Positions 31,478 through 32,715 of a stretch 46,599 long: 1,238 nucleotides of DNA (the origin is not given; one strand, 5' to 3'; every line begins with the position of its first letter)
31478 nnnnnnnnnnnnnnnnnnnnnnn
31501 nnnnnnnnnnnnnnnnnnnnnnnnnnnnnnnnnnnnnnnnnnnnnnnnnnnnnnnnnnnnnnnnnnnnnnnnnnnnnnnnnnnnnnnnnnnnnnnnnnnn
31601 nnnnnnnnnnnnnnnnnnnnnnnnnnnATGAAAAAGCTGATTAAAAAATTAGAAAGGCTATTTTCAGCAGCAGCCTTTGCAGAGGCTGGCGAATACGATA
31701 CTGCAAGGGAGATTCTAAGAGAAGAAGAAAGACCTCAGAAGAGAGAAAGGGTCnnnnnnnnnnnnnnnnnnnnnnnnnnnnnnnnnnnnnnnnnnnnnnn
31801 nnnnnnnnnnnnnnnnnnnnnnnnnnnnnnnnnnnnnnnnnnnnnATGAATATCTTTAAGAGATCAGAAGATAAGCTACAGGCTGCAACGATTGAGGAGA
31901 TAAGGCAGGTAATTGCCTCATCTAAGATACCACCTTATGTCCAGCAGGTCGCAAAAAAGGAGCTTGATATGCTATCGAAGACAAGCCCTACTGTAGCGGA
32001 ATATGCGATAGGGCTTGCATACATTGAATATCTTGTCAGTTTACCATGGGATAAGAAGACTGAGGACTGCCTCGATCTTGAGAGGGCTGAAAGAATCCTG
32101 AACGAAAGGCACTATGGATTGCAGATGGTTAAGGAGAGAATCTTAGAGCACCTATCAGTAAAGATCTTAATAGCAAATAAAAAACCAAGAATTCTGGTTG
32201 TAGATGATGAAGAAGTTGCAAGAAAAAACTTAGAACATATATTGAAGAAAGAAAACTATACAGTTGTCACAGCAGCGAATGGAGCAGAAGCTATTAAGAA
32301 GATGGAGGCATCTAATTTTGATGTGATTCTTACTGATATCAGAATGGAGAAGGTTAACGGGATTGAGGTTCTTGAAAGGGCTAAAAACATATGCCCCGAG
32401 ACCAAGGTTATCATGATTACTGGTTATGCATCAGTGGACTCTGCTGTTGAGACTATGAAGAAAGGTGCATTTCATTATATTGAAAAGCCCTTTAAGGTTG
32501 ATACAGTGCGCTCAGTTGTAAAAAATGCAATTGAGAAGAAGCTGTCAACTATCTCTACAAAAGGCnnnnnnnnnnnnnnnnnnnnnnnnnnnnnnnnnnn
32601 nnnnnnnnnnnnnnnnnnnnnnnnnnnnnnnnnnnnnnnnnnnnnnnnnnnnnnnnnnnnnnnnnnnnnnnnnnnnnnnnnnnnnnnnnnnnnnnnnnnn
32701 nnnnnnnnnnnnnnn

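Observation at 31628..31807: Unannotated 59-aa ORF upstream of REC-Lon sharing an 'FAEAGE-x2-TAREI' module with the first gene of the next operon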

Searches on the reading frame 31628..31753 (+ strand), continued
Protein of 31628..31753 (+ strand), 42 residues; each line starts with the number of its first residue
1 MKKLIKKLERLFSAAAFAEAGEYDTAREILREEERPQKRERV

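Call 58: find_encoding_contigs(protein=P0321, flank=8000, max_places=1)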
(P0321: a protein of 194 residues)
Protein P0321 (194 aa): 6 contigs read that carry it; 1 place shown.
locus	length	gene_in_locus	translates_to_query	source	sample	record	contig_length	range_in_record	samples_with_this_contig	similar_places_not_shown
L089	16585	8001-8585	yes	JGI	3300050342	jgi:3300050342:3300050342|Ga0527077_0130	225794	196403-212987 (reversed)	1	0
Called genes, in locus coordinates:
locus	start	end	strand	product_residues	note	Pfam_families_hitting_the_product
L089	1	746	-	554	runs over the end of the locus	PF01555:N6_N4_Mtase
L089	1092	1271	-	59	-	-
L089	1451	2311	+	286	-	PF01678:DAP_epimerase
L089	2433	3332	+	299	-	PF00701:DHDPS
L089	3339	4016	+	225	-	PF00027:cNMP_binding, PF13545:HTH_Crp_2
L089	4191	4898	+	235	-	PF04055:Radical_SAM (weak)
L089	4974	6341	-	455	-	PF00072:Response_reg, PF00158:Sigma54_activat, PF14532:Sigma54_activ_2, PF00004:AAA (faint), PF07728:AAA_5, PF25601:AAA_lid_14, PF02954:HTH_8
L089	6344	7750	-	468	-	PF00512:HisKA, PF02518:HATPase_c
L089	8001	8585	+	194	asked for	-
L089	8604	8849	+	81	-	-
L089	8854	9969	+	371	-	PF01925:TauE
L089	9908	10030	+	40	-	-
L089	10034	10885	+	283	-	PF00582:Usp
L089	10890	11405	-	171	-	PF00731:AIRC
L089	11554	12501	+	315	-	PF01925:TauE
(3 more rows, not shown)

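Call 59: find_encoding_contigs(protein=P0303, flank=8000, max_places=1)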
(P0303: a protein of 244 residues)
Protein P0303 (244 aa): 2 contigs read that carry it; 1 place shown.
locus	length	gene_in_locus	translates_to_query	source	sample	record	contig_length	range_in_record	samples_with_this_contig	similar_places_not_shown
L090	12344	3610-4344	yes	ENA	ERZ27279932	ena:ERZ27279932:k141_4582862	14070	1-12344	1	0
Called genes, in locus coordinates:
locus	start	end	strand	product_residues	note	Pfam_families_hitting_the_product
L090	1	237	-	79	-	?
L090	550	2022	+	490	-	PF00672:HAMP (faint), PF00512:HisKA, PF02518:HATPase_c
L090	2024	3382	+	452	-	PF00072:Response_reg, PF00158:Sigma54_activat, PF01078:Mg_chelatase (faint), PF14532:Sigma54_activ_2, PF07728:AAA_5, PF25601:AAA_lid_14, PF02954:HTH_8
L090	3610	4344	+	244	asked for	-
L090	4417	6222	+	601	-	PF03600:CitMHS, PF02080:TrkA_C, PF00939:Na_sulph_symp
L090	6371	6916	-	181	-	PF00571:CBS (weak)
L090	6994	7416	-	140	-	PF27327:AF_1016 (weak)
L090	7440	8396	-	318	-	PF01925:TauE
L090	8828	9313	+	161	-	PF01899:MNHE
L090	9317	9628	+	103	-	PF04066:MrpF_PhaF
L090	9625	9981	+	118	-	PF03334:PhaG_MnhG_YufB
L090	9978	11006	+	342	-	PF13244:MbhD, PF20501:MbhE, PF04039:MnhB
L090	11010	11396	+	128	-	PF00420:Oxidored_q2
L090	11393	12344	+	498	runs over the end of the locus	PF00361:Proton_antipo_M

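Call 62: find_encoding_contigs(protein=P0301, flank=8000, max_places=3)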
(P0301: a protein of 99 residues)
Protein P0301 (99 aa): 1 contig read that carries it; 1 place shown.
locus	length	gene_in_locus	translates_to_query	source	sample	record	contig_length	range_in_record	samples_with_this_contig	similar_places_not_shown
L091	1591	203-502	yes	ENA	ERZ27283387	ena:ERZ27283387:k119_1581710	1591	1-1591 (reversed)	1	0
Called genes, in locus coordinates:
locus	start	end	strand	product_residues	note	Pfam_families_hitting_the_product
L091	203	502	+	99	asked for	-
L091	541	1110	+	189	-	-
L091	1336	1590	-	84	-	?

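Call 63: find_encoding_contigs(protein=P0401, flank=8000, max_places=3)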
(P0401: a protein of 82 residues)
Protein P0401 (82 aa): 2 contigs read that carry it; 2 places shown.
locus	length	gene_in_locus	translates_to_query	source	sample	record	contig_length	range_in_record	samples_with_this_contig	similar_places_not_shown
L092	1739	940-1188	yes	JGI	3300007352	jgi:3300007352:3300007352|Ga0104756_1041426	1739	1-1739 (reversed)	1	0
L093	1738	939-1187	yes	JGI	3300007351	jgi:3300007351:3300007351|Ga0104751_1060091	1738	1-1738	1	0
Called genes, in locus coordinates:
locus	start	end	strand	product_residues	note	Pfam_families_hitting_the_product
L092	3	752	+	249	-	?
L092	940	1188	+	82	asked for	-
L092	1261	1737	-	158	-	?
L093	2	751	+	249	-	?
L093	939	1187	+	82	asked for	-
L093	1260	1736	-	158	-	?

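Call 64: find_encoding_contigs(protein=P0313, flank=8000, max_places=3)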
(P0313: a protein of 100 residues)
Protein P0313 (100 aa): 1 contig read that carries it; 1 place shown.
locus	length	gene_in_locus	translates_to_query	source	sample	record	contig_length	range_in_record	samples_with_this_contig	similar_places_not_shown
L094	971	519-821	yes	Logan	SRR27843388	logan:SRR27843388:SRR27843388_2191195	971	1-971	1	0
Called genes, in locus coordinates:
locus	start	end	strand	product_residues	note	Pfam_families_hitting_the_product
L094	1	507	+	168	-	?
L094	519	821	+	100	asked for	-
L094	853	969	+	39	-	?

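Call 65: find_encoding_contigs(protein=P0361, flank=8000, max_places=3)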
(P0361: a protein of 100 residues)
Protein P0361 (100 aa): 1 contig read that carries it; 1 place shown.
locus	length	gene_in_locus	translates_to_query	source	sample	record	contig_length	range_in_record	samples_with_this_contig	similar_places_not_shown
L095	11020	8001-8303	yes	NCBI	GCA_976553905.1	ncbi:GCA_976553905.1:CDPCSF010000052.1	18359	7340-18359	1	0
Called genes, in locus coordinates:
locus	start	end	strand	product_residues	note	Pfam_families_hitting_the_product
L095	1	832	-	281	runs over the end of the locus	PF20161:VpsR (faint), PF23198:PDE8A_N (faint), PF00072:Response_reg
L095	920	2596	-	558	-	PF02743:dCache_1, PF00512:HisKA (weak), PF02518:HATPase_c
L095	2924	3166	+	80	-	-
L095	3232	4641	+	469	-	PF00989:PAS, PF08448:PAS_4, PF13188:PAS_8 (weak), PF13426:PAS_9, PF00158:Sigma54_activat, PF14532:Sigma54_activ_2, PF25601:AAA_lid_14, PF02954:HTH_8, +1 more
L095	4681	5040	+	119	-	-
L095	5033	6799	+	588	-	PF02743:dCache_1, PF00512:HisKA (weak), PF02518:HATPase_c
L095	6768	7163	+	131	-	PF00072:Response_reg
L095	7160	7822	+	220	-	-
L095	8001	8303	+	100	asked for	-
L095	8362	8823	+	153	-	PF00072:Response_reg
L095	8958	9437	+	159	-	PF00072:Response_reg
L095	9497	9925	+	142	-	PF00072:Response_reg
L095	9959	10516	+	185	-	PF00571:CBS (weak)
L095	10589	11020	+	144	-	?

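Call 71: find_related_loci(query=A7, collection=metagenome_contigs, flank=10000)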
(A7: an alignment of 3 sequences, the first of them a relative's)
Query A7 (454 aa) in metagenome_contigs; peptide patterns used: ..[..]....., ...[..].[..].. (x = any residue, [..] = any of these).
600 stretches matched a pattern (row limit reached: there are more); 599 encode a relative of the query (tblastn E <= 1e-3); the best 80 are kept; 80 distinct loci.
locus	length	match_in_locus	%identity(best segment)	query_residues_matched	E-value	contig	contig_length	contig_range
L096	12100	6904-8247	62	5-453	0e+0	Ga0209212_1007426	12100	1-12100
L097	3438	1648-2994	62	3-452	0e+0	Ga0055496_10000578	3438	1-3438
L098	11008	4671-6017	49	2-448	2e-137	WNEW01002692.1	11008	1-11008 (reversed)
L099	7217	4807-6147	46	4-448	8e-133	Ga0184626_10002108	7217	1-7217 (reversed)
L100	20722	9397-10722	48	2-451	1e-131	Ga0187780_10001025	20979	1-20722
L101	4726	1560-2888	46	1-451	2e-130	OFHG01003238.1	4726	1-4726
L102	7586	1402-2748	46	1-450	5e-126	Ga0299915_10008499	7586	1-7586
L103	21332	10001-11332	47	2-450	1e-124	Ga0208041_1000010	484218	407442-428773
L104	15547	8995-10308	44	6-445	2e-123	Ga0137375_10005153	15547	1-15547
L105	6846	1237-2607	45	2-453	7e-123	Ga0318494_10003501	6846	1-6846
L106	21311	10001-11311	46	4-450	1e-122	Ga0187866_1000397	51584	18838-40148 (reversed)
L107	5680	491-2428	44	1-450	4e-123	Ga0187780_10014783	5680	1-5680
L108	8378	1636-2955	45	5-451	1e-122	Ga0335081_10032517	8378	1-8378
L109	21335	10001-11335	45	5-451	2e-122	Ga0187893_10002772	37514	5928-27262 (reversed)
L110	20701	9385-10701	45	7-448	4e-122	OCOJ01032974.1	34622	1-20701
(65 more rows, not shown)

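Call 73: list_cluster_members(proteins=[P0436, P0326, P0401, P0325, P0301, P0372, P0365, P0432, P0297, P0314])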
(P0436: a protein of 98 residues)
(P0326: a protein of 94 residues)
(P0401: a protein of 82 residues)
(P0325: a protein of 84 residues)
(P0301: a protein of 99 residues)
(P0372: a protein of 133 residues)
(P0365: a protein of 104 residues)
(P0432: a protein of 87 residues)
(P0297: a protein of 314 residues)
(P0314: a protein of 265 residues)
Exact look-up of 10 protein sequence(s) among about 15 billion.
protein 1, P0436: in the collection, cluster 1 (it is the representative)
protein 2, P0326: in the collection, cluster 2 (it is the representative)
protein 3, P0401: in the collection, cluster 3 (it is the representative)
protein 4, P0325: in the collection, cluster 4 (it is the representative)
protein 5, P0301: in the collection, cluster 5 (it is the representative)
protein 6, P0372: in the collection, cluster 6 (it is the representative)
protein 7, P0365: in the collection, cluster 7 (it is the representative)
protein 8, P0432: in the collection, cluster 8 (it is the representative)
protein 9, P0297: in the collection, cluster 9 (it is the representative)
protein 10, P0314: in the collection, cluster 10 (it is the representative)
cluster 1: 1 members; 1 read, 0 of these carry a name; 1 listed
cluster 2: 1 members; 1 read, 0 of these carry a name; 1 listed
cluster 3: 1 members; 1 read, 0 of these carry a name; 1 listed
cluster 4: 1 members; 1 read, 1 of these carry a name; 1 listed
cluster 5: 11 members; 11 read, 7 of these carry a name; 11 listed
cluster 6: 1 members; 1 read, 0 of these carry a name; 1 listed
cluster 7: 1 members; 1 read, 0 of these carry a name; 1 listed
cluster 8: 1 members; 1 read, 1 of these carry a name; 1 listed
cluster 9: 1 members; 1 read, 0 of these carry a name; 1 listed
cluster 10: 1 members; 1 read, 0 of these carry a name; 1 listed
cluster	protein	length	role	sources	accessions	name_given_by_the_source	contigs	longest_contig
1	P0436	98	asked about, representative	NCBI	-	-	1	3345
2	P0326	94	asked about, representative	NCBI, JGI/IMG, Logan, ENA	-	-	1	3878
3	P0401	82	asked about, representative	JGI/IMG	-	-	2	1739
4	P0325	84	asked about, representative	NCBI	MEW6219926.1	MAG: hypothetical protein AB1634_10380 [Thermodesulfobacteriota bacterium]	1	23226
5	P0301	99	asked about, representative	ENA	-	-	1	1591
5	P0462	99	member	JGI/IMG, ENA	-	hypothetical protein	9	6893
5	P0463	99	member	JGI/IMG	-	hypothetical protein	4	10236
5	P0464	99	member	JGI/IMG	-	hypothetical protein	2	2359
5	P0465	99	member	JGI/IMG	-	hypothetical protein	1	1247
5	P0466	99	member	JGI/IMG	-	hypothetical protein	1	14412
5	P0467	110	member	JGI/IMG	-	hypothetical protein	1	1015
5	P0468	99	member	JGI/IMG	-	hypothetical protein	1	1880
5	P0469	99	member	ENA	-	-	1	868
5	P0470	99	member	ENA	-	-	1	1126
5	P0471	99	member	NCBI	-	-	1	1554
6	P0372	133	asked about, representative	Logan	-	-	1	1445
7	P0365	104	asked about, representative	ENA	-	-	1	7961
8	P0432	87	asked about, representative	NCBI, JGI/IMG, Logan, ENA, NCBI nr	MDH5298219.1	MAG: hypothetical protein OEV91_04300 [Desulfobulbaceae bacterium] | hypothetical protein [Desulfobulbaceae bacterium]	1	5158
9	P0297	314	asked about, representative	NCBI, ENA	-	-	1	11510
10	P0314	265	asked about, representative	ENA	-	-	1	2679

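Call 75: find_encoding_contigs(protein=P0325, flank=10000, max_places=2)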
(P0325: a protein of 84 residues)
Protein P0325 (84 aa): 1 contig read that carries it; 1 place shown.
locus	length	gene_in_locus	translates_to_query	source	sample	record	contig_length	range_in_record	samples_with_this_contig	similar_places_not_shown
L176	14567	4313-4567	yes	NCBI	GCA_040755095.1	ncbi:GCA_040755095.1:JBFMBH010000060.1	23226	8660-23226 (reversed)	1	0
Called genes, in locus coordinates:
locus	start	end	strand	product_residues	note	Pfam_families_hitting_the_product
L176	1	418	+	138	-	PF04191:PEMT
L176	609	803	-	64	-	-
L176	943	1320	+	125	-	PF01242:PTPS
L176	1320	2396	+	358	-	PF13439:Glyco_transf_4 (faint), PF13524:Glyco_trans_1_2 (faint), PF20706:GT4-conflict (weak), PF00534:Glycos_transf_1, PF13692:Glyco_trans_1_4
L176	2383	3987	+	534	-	-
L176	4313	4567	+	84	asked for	-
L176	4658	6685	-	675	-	PF00072:Response_reg, PF00004:AAA, PF07724:AAA_2 (weak), PF07728:AAA_5, PF22667:Lon_lid, PF05362:Lon_C, PF13541:ChlI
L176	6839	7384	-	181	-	-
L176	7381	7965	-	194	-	PF02525:Flavodoxin_2, PF03358:FMN_red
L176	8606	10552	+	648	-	PF08450:SGL (faint), PF24684:Vgb_lyase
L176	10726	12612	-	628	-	PF00672:HAMP, PF00989:PAS, PF08448:PAS_4, PF13426:PAS_9, PF00512:HisKA, PF02518:HATPase_c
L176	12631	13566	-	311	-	PF12974:Phosphonate-bd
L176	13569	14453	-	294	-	PF09459:EB_dh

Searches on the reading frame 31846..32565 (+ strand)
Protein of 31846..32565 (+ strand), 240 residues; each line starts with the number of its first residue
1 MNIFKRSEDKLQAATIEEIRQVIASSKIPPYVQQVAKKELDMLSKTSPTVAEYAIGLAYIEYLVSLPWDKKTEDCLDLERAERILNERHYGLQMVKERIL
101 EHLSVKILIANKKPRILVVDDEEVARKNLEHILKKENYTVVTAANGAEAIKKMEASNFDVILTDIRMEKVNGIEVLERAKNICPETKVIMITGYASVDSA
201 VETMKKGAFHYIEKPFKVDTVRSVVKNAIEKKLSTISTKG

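Call 33: find_related_loci(query=window:31846-32565:+, collection=genome_contigs, flank=10000)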
Query window:31846-32565:+ (240 aa) in genome_contigs; peptide patterns used: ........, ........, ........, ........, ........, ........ (x = any residue, [..] = any of these).
199 stretches matched a pattern; 118 encode a relative of the query (tblastn E <= 1e-3); the best 80 are kept; 79 distinct loci.
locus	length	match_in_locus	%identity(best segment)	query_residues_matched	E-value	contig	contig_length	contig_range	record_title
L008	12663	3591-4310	90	1-240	3e-143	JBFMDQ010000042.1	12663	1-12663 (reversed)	MAG: Nitrospirota bacterium isolate MAG223 MAG223_42, whole genome shotgun sequence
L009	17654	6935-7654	77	1-240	2e-126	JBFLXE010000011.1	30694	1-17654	MAG: Nitrospirota bacterium isolate MAG050 MAG050_11, whole genome shotgun sequence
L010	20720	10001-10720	70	1-240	6e-117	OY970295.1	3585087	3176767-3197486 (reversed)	MAG: Thermodesulfovibrionales bacterium isolate MFD01299.bin.c.3 genome assembly, chromosome: 1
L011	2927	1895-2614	70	1-240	1e-118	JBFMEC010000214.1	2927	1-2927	MAG: Nitrospirota bacterium isolate MAG235 MAG235_214, whole genome shotgun sequence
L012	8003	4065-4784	71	1-240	3e-113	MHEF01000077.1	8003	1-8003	MAG: Nitrospirae bacterium RBG_13_39_12 RBG_13_scaffold_23063, whole genome shotgun sequence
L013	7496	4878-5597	67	1-240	1e-110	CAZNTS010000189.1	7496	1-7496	MAG TPA_asm: uncultured Nitrospiraceae bacterium isolate SRP140028_co1_416 genome assembly, contig: k141_5373221, whole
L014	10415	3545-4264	67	1-240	2e-110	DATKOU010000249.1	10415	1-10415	MAG TPA_asm: Thermodesulfovibrionales bacterium isolate SMAG_U14772 k141_1901299, whole genome shotgun sequence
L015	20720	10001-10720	67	1-240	7e-110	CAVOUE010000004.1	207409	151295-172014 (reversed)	MAG: Nitrospirota bacterium isolate MFD10007.bin.2.159 genome assembly, contig: contig_26576, whole genome shotgun seque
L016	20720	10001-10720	65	1-240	3e-109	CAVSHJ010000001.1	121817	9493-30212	MAG: Thermodesulfovibrionales bacterium isolate MFD01299.bin.3.198 genome assembly, contig: contig_10127, whole genome s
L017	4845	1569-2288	63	1-240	2e-105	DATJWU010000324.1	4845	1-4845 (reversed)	MAG TPA_asm: Thermodesulfovibrionales bacterium isolate SMAG_U15107 k141_529723, whole genome shotgun sequence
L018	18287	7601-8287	67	1-229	1e-104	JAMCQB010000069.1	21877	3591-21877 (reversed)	MAG: Nitrospirae bacterium isolate FK_Sedi_A_Bin.59 NODE_5267_length_21877_cov_5.00625, whole genome shotgun sequence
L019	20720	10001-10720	63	1-240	7e-105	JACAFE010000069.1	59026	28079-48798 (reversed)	MAG: Nitrospirae bacterium isolate L.E.N.5_1 k119_183771, whole genome shotgun sequence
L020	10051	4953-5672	60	1-240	2e-99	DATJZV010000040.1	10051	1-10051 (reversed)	MAG TPA_asm: Nitrospirota bacterium isolate SMAG_U15187 k141_1456194, whole genome shotgun sequence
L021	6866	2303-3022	60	1-240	2e-99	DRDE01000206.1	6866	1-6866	MAG TPA_asm: Nitrospirae bacterium isolate HyVt-268 HyVt-268_k295_525732, whole genome shotgun sequence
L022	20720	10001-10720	61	1-240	3e-99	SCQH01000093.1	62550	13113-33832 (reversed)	MAG: Nitrospirae bacterium isolate DP16D_bin.48 DP16D_bin.48-93203, whole genome shotgun sequence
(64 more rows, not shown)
